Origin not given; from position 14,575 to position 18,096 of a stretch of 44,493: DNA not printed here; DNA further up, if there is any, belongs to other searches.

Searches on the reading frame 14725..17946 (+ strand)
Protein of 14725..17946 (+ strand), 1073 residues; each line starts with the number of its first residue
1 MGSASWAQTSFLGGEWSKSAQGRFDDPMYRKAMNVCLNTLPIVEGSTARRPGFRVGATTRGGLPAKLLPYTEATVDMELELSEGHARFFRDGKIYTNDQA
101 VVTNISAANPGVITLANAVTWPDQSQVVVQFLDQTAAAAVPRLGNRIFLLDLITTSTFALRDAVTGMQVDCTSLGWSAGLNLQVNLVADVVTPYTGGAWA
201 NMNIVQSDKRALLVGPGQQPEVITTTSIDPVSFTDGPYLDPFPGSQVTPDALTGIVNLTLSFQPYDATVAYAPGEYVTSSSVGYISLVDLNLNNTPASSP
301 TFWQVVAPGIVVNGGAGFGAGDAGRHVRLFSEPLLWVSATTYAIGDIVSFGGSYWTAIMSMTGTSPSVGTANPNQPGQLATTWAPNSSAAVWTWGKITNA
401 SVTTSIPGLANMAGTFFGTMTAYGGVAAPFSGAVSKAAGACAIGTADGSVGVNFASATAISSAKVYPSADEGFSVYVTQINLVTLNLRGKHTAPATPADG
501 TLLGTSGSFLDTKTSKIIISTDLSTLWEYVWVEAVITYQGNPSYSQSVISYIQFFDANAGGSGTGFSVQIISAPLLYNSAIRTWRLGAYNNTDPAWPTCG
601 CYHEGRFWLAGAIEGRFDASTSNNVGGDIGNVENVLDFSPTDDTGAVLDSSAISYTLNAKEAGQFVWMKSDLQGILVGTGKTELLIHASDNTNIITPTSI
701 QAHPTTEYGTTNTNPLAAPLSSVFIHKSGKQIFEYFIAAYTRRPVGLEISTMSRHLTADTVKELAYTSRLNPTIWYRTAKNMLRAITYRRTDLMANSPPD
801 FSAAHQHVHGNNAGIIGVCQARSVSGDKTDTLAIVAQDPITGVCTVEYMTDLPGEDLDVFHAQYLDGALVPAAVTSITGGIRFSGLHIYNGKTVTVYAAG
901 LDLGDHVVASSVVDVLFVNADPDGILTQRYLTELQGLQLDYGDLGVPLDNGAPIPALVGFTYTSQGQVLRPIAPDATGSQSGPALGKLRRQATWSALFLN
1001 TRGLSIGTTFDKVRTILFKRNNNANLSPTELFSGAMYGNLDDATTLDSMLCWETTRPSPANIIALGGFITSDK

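Call 15: search_protein_families(library=phrogs, proteins=[window:14725-17946:+], max_evalue=0.00001)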
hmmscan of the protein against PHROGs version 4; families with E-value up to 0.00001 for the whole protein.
window:14725-17946:+ (1073 aa): 2 families
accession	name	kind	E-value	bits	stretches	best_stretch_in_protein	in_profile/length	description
phrog_376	-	tail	2.2e-60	205.9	2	455-911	178-588/712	tail protein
phrog_20269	-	unknown function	1.7e-10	41.4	1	4-221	3-138/374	-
